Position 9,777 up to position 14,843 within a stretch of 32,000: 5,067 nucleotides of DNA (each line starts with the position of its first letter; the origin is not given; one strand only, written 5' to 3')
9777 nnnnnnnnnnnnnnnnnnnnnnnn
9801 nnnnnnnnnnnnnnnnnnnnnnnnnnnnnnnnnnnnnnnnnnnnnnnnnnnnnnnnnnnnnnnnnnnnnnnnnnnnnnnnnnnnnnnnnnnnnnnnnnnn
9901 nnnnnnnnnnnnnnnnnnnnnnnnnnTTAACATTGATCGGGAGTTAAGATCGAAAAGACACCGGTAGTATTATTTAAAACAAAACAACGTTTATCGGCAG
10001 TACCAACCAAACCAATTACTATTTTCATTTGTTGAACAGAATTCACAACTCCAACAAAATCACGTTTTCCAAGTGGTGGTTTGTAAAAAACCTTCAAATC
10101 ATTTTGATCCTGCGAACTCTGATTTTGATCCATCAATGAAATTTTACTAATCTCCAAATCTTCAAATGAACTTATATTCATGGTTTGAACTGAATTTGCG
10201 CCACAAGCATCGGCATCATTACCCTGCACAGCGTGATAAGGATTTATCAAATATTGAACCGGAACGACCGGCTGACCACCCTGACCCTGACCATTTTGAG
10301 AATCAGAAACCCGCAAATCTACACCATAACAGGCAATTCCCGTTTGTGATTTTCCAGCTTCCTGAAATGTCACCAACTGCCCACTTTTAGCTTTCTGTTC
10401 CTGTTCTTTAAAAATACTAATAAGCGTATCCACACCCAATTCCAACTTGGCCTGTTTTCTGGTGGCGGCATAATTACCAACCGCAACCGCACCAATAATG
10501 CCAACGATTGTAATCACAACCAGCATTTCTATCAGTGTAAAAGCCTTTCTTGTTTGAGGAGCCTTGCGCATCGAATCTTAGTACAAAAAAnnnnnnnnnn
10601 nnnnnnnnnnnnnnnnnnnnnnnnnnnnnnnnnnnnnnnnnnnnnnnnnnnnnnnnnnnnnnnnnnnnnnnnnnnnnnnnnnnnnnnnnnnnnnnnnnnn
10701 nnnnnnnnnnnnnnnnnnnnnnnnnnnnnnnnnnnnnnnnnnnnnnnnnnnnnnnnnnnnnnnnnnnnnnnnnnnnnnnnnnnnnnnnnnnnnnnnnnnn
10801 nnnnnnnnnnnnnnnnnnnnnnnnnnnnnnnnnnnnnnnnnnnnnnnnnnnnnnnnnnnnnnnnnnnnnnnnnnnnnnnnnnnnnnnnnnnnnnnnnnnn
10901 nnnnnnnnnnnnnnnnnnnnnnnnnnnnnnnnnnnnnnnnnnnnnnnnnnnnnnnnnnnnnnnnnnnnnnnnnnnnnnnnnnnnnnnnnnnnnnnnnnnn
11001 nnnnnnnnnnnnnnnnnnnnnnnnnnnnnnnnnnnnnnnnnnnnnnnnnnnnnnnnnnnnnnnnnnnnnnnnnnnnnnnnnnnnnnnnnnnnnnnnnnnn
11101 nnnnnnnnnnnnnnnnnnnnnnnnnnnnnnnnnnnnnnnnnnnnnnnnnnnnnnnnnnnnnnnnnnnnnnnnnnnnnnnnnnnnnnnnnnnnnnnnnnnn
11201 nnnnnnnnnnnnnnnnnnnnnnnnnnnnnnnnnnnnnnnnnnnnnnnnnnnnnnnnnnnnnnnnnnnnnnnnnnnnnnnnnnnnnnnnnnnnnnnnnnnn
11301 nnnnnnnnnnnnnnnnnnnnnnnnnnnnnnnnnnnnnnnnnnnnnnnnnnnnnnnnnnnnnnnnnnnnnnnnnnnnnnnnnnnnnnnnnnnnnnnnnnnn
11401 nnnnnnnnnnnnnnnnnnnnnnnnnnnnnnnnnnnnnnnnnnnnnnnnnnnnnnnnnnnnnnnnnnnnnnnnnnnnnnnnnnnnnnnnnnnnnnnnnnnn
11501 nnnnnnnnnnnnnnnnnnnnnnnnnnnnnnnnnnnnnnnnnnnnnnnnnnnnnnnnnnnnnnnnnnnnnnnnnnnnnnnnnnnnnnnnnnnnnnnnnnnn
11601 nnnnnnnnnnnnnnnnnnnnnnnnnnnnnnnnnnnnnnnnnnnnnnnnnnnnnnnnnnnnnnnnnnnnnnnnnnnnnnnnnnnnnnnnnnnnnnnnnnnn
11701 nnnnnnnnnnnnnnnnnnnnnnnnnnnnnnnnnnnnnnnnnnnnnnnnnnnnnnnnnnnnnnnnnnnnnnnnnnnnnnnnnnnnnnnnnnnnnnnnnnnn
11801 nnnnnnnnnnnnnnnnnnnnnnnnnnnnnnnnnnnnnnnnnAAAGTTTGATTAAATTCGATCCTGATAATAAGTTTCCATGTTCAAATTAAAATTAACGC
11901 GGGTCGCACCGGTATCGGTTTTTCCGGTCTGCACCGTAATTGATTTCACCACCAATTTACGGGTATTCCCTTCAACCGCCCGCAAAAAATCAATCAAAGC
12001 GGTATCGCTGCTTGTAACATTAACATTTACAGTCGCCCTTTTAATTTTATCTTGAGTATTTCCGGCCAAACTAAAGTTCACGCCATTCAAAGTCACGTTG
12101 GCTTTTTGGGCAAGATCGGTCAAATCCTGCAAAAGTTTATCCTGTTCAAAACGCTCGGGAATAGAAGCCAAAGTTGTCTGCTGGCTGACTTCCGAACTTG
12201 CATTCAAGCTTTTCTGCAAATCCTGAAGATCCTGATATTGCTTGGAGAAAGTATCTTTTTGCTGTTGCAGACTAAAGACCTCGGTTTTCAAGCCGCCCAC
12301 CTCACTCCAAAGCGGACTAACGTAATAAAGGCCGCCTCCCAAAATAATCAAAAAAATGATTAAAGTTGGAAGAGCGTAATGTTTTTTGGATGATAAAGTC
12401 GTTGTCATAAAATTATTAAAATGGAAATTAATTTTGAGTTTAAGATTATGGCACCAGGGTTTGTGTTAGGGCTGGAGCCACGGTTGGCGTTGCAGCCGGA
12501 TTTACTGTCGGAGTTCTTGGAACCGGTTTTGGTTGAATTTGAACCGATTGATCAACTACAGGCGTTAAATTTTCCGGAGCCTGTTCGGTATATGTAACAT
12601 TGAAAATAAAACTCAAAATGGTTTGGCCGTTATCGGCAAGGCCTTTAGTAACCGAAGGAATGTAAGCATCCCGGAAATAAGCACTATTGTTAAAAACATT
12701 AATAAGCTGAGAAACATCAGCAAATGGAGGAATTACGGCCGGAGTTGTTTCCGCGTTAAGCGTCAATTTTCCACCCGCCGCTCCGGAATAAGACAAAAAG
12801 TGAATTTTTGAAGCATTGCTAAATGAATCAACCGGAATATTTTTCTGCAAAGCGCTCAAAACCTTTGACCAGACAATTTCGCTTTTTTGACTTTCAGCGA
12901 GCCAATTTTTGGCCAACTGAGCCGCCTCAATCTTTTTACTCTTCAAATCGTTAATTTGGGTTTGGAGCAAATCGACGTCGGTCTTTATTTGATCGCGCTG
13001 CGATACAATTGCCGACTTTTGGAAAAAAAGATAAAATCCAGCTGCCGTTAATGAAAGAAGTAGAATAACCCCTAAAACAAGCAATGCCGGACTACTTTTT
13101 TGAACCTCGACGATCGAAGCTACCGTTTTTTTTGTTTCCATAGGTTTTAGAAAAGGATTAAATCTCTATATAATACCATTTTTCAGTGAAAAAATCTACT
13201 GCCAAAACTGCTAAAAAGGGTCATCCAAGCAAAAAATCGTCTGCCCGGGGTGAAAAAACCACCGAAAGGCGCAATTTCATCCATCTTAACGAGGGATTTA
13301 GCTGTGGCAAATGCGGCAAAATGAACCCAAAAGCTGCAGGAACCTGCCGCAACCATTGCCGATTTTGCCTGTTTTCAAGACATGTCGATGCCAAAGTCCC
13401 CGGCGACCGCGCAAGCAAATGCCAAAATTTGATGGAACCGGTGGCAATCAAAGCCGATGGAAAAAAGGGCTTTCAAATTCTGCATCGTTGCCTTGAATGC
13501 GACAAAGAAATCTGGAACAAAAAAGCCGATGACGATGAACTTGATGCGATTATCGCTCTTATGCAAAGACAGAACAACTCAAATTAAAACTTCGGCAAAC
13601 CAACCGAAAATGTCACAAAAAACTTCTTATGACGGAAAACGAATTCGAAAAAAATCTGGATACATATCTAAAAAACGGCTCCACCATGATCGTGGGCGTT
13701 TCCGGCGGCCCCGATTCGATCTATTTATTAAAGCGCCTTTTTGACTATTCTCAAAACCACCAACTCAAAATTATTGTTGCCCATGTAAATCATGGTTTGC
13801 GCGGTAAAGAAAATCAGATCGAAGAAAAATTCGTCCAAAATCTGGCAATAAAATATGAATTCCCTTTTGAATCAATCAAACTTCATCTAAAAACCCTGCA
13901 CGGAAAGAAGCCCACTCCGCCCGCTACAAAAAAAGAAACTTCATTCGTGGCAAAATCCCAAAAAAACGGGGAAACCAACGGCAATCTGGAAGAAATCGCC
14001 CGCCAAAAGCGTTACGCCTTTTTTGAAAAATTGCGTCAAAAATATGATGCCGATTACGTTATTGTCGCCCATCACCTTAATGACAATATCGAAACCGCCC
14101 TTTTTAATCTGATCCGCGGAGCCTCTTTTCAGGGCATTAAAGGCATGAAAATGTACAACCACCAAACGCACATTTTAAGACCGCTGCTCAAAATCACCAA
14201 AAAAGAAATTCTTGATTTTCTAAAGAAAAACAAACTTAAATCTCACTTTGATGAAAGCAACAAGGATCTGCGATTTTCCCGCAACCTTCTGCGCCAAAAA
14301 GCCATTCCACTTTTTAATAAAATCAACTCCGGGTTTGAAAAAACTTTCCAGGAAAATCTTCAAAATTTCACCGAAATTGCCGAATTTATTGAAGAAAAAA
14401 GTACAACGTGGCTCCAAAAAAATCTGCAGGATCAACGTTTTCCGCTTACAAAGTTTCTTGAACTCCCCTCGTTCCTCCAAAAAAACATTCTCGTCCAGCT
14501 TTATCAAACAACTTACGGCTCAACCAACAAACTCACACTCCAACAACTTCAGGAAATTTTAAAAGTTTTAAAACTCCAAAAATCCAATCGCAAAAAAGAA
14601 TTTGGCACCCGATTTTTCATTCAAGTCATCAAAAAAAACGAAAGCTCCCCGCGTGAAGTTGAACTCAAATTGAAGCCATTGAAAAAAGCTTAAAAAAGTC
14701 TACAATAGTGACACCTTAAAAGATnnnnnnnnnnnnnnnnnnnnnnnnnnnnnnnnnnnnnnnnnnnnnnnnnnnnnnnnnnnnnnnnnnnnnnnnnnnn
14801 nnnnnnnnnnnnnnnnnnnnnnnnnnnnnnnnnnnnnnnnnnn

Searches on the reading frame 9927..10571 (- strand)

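Call 6: search_protein_families(library=pfam, proteins=[window:9927-10571:-], max_evalue=0.001)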
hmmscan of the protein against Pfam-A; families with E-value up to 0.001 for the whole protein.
window:9927-10571:- (214 aa): 1 family
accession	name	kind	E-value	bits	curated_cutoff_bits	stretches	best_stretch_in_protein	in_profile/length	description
PF07963.17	N_methyl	-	3.3e-07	30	21.2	1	8-30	4-26/27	Prokaryotic N-terminal methylation motif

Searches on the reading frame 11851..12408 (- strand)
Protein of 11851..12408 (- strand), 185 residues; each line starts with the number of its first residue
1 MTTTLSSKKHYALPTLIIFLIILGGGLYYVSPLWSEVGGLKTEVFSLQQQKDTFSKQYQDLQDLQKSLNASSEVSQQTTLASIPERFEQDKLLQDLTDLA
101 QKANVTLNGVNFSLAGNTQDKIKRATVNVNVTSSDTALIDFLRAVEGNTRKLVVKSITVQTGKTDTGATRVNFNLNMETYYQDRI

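Call 6: search_protein_families(library=pfam, proteins=[window:11851-12408:-], max_evalue=0.001)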
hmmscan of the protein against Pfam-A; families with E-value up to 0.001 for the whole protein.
window:11851-12408:- (185 aa): 2 families
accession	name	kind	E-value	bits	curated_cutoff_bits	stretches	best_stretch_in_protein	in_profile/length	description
PF04350.18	PilO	-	1.2e-08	35.7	22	1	42-180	6-141/145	Pilus assembly protein, PilO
PF10741.14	T2SSM_b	-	5.4e-07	29.9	21.7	1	91-168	18-97/111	Type II secretion system (T2SS), protein M subtype b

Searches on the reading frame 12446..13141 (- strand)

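Call 6: search_protein_families(library=pfam, proteins=[window:12446-13141:-], max_evalue=0.001)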
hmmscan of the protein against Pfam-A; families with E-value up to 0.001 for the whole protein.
window:12446-13141:- (231 aa): 0 families

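Call 47: search_protein_families(library=ncbifam, proteins=[window:12446-13141:-], max_evalue=0.01)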
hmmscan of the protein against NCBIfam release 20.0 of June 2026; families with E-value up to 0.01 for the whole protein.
window:12446-13141:- (231 aa): 1 family
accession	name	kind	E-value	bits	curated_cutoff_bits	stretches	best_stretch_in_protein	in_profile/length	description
NF045709.1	Amuc_1101_fam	equivalog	2.7e-05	23.2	650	1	7-105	364-464/608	Amuc_1101 family PilM-like pilus complex protein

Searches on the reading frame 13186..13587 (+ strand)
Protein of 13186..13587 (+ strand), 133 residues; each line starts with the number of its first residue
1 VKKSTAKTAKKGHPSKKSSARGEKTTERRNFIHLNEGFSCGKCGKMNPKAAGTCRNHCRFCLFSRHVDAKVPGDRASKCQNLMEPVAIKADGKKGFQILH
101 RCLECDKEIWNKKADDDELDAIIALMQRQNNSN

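Call 7: search_protein_families(library=pfam, proteins=[window:13186-13587:+], max_evalue=0.001)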
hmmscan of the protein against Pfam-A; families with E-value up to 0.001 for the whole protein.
window:13186-13587:+ (133 aa): 1 family
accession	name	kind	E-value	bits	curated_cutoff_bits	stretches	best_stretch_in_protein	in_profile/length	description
PF12647.12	RNHCP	-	3e-25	88.5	24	1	36-121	2-88/90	RNHCP domain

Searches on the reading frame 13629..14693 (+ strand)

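Call 7: search_protein_families(library=pfam, proteins=[window:13629-14693:+], max_evalue=0.001)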
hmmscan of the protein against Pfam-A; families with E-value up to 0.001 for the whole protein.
window:13629-14693:+ (354 aa): 1 family
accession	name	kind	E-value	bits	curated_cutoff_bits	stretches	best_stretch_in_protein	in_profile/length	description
PF01171.26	ATP_bind_3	-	2.8e-48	164.5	27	1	20-223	2-181/182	PP-loop family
